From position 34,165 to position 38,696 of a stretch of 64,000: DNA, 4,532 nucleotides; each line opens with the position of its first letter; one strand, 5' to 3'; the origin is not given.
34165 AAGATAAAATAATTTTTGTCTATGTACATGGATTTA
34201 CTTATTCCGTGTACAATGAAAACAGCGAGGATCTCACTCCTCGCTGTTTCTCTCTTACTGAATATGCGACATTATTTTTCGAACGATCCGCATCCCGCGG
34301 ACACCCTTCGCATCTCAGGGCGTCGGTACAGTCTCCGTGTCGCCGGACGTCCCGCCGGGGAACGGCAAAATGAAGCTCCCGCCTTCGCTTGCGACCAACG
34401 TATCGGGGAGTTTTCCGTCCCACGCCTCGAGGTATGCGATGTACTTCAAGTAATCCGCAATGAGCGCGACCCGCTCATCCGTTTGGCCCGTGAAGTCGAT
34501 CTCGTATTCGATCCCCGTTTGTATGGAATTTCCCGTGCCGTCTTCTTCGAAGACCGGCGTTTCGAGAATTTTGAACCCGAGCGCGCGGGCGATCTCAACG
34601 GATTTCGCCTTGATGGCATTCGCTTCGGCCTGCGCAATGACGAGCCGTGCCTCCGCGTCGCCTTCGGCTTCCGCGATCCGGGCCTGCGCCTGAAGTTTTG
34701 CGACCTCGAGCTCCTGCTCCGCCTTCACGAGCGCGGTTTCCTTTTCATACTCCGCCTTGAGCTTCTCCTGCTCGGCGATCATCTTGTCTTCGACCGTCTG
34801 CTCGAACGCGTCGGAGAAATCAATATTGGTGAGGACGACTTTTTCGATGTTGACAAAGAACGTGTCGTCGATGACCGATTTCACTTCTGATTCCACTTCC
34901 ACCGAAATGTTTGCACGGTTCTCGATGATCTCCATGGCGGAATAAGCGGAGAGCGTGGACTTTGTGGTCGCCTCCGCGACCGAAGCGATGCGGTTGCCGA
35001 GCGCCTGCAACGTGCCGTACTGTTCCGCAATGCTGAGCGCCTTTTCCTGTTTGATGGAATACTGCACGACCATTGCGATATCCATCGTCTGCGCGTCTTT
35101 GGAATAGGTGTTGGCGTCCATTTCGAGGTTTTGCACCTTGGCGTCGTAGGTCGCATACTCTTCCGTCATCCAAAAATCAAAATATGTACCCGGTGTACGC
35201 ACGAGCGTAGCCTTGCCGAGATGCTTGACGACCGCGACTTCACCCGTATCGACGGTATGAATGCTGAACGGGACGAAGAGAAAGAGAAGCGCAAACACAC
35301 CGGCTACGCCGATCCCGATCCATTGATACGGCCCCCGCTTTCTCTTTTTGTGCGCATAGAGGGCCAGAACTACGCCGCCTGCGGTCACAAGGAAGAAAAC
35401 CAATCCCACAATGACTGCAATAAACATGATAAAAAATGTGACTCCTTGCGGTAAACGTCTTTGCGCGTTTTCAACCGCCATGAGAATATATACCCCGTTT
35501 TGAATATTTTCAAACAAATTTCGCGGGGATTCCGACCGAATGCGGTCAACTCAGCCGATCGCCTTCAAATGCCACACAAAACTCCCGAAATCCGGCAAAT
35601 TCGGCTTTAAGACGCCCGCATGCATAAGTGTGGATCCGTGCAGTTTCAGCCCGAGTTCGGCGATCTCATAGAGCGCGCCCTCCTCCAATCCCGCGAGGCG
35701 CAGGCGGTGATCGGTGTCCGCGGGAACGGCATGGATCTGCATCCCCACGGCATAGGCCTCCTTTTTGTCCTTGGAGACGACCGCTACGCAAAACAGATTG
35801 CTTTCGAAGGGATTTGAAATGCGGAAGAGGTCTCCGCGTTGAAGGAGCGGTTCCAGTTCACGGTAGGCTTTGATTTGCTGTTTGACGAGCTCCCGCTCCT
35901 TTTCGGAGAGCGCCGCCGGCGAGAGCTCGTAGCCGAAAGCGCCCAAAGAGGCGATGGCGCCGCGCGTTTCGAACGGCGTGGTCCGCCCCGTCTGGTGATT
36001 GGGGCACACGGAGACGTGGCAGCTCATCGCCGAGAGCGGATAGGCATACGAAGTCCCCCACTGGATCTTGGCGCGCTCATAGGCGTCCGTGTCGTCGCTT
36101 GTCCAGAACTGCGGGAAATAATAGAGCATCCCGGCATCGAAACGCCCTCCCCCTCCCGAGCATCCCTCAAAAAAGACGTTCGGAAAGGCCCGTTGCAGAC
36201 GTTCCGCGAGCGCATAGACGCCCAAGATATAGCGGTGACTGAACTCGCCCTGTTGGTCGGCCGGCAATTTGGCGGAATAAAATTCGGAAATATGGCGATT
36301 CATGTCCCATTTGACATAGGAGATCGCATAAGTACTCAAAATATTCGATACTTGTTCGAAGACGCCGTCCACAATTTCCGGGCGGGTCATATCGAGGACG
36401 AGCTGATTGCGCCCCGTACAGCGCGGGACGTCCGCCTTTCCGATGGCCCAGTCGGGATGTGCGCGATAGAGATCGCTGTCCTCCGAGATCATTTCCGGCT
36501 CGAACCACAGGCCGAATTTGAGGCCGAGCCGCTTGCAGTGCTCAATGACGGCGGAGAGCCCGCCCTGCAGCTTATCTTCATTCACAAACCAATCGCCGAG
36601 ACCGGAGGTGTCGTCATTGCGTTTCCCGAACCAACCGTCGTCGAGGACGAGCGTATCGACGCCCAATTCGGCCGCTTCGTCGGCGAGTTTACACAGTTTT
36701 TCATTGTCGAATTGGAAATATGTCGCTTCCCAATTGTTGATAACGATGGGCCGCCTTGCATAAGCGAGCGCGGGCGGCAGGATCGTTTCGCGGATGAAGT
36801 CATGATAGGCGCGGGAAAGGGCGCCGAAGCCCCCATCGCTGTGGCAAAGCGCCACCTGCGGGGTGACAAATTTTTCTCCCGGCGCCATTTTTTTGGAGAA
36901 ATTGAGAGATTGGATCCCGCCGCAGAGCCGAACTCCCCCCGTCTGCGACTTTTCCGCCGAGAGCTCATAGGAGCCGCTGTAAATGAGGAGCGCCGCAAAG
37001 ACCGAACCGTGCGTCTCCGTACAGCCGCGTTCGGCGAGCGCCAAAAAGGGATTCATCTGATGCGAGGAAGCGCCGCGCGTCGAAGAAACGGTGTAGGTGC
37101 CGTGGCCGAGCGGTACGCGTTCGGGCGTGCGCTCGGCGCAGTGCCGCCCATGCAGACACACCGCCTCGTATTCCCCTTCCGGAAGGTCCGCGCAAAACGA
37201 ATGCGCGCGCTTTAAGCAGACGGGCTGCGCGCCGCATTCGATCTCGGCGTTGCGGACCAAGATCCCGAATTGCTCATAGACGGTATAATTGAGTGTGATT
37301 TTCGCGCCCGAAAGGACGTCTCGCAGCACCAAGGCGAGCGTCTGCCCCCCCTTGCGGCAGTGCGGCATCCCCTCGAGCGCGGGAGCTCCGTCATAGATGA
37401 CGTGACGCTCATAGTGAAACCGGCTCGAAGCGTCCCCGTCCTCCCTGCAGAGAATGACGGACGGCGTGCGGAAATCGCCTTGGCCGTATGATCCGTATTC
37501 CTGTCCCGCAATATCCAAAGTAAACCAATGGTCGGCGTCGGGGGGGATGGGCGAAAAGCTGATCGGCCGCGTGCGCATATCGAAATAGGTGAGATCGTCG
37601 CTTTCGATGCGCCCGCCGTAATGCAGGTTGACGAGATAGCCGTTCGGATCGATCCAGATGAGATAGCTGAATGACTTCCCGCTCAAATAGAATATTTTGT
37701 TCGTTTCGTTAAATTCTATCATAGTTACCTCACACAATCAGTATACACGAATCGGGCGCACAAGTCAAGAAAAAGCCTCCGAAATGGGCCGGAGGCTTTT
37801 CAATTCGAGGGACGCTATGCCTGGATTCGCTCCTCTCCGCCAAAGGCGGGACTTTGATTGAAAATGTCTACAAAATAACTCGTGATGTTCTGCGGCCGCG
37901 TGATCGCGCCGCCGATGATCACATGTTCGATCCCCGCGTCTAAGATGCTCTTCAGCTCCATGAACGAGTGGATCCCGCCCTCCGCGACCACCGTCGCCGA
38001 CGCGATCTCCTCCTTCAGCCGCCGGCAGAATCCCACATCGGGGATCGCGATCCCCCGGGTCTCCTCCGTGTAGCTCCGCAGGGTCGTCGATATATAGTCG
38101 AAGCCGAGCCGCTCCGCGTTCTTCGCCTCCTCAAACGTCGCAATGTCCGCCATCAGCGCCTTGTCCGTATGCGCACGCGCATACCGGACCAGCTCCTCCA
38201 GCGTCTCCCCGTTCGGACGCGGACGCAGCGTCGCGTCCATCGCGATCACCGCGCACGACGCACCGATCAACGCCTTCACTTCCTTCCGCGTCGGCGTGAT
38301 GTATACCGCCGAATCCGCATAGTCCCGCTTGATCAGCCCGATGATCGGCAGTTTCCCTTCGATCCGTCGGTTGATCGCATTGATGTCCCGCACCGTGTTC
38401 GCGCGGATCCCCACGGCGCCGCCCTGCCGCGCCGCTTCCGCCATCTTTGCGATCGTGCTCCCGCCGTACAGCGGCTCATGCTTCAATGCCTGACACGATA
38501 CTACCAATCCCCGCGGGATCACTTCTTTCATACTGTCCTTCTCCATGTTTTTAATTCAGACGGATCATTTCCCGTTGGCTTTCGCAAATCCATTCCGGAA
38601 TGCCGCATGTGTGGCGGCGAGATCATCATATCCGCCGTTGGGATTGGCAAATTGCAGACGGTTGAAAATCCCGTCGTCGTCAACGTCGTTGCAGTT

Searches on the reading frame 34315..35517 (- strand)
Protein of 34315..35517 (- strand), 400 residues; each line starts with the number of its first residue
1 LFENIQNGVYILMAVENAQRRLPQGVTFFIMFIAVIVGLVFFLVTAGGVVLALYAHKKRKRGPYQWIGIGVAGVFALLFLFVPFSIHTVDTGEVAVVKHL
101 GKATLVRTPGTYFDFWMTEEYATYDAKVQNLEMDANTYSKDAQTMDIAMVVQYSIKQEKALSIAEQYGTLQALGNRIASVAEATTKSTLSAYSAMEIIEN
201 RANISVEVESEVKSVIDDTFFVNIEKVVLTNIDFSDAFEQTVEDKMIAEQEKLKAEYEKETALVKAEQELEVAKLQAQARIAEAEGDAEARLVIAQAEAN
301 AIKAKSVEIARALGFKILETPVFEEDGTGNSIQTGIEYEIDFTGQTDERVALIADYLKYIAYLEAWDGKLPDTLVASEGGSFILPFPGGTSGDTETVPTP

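Call 8: search_protein_families(library=pfam, proteins=[window:34315-35517:-])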
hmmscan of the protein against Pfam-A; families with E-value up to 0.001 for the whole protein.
window:34315-35517:- (400 aa): 1 family
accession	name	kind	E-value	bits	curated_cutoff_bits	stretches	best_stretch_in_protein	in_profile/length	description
PF01145.31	Band_7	-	8.5e-24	85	23.6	1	88-262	2-166/176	SPFH domain / Band 7 family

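Call 12: find_encoding_contigs(protein=window:34315-35481:-, flank=4000, max_places=10)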
Protein window:34315-35481:- (388 aa): 2 contigs read that carry it; 2 places shown.
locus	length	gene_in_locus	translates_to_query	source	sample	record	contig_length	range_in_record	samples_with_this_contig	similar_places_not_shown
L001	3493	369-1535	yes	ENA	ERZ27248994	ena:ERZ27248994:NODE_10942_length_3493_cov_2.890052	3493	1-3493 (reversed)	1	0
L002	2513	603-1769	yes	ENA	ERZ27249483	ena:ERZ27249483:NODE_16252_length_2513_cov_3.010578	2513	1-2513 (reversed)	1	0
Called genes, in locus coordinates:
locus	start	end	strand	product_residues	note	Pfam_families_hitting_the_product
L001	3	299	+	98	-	?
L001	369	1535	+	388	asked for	PF01145:Band_7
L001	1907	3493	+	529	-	?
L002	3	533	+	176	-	?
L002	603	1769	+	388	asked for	PF01145:Band_7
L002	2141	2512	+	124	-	?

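Call 20: find_homologous_proteins(query=window:34315-35481:-, max_evalue=1e-30)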
Query window:34315-35481:- (388 aa): 2983 proteins with E <= 1e-30 among 8000 candidates; the best 120 are listed.
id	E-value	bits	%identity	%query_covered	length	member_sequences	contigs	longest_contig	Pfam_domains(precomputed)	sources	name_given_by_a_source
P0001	3.4e-231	785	99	95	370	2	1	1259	PF01145.32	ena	-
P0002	3.1e-193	660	85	93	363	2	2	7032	PF01145.32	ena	-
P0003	7.0e-186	636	82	90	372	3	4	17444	PF01145.32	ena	-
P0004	3.6e-185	633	80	94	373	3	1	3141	PF01145.32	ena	-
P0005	6.2e-185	633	82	93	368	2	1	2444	PF01145.32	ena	-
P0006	1.5e-184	631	79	91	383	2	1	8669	PF01145.32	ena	-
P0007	2.2e-183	627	82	93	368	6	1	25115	PF01145.32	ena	-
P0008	7.5e-182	622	79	95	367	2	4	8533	PF01145.32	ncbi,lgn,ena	-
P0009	2.3e-178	611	79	94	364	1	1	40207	PF01145.32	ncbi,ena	-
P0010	1.2e-177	609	80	92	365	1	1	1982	PF01145.32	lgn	-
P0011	5.3e-177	606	78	92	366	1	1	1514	PF01145.32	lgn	-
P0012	2.2e-175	601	78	92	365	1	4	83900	PF01145.32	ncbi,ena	-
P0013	2.6e-175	601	77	93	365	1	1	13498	PF01145.32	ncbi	-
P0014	1.7e-171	588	75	95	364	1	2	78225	PF01145.32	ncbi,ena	-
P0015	1.9e-171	588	76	94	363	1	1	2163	PF01145.32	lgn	-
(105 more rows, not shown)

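Call 21: find_encoding_contigs(protein=P0002, flank=4000, max_places=6)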
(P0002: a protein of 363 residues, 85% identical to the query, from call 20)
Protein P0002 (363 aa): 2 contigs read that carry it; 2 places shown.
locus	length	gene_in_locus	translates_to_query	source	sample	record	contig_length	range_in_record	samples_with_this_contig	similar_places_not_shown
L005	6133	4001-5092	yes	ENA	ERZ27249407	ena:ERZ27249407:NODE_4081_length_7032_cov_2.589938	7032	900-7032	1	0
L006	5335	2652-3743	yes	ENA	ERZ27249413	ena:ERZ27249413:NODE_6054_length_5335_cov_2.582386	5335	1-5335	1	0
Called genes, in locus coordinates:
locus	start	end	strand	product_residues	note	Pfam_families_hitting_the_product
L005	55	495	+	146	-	-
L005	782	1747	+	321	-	PF02739:5_3_exonuc_N, PF01367:5_3_exonuc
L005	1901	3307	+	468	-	PF00476:DNA_pol_A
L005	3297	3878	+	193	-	PF01121:CoaE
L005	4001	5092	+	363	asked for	PF01145:Band_7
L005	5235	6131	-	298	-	?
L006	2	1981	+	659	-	?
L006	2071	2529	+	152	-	PF01121:CoaE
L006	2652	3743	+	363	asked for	PF01145:Band_7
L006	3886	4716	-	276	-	-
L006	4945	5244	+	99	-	PF12844:HTH_19, PF01381:HTH_3, PF13560:HTH_31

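Call 22: find_encoding_contigs(protein=P0003, flank=4000, max_places=6)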
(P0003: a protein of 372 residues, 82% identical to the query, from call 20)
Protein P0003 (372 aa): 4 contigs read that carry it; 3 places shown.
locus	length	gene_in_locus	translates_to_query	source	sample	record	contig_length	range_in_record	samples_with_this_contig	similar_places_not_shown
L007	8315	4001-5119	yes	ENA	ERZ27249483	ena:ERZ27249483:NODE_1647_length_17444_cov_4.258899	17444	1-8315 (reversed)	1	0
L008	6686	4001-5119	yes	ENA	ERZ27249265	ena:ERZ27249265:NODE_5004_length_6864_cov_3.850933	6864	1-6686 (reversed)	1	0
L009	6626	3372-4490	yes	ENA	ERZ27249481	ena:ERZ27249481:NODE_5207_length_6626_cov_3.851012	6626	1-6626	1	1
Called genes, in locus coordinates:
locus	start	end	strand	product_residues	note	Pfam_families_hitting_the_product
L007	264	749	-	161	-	-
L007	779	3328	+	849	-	PF02739:5_3_exonuc_N, PF01367:5_3_exonuc, PF00476:DNA_pol_A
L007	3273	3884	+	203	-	PF01121:CoaE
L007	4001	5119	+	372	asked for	PF01145:Band_7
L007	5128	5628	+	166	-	PF00293:NUDIX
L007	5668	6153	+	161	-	PF12671:Amidase_6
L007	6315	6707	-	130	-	PF00383:dCMP_cyt_deam_1 (weak)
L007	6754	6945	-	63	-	-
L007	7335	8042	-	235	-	-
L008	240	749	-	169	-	-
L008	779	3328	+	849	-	PF02739:5_3_exonuc_N, PF01367:5_3_exonuc, PF00476:DNA_pol_A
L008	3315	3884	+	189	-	PF01121:CoaE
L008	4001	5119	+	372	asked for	PF01145:Band_7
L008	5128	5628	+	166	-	PF00293:NUDIX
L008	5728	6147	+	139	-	PF12671:Amidase_6, PF05257:CHAP (weak)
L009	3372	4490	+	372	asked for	PF01145:Band_7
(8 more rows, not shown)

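Call 23: find_encoding_contigs(protein=P0007, flank=4000, max_places=6)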
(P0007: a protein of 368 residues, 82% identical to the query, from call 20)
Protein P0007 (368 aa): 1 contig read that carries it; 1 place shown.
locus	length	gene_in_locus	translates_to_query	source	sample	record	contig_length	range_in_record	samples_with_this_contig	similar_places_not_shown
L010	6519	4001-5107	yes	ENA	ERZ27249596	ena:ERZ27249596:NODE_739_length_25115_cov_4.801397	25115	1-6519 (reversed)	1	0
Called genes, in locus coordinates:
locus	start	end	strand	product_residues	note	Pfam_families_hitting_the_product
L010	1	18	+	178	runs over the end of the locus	-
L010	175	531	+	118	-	-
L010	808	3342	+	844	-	PF02739:5_3_exonuc_N, PF01367:5_3_exonuc, PF00476:DNA_pol_A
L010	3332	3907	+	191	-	PF01121:CoaE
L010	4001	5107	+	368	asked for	PF01145:Band_7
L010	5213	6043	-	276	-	-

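Call 39: find_encoding_contigs(protein=P0001, flank=3000, max_places=6)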
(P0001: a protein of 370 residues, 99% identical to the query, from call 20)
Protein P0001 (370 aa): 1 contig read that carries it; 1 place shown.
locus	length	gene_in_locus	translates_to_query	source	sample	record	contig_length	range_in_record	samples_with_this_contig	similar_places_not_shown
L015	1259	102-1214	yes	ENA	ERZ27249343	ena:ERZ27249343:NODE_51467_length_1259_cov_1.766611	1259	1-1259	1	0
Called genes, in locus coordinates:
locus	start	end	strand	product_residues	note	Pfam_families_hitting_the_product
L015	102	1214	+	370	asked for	PF01145:Band_7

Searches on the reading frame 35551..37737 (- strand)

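Call 8: search_protein_families(library=pfam, proteins=[window:35551-37737:-])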
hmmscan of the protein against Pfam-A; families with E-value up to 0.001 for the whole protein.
window:35551-37737:- (728 aa): 4 families
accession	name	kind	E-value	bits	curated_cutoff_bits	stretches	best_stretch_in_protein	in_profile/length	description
PF02065.24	Melibiase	-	5.7e-147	489.7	27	1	290-635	2-347/347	Melibiase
PF16875.11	Glyco_hydro_36N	-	1.8e-68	231.2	27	1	33-283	1-251/253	Glycosyl hydrolase family 36 N-terminal domain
PF16874.11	Glyco_hydro_36C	-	1.1e-16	61.4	27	1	650-724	3-77/77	Glycosyl hydrolase family 36 C-terminal domain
PF02638.21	GHL10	-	3.2e-05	23.6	27.9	1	387-478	65-161/311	Glycosyl hydrolase-like 10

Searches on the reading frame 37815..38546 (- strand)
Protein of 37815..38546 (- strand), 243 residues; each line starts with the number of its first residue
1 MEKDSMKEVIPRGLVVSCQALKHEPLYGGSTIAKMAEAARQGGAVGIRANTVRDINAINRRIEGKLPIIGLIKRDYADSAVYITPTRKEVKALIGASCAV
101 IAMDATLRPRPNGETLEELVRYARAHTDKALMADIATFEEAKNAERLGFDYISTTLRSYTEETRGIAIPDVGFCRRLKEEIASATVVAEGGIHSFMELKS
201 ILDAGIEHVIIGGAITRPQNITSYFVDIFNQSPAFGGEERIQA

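Call 36: search_protein_families(library=pfam, proteins=[window:37815-38546:-], max_evalue=0.001)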
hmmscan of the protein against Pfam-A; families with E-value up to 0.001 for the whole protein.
window:37815-38546:- (243 aa): 2 families
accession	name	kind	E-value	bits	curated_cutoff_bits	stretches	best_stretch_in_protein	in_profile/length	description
PF04131.20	NanE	-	2.4e-55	187.2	27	1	32-229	1-190/192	Putative N-acetylmannosamine-6-phosphate epimerase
PF00977.27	His_biosynth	-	1.1e-05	25.4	23.6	0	94-215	119-222/228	Histidine biosynthesis protein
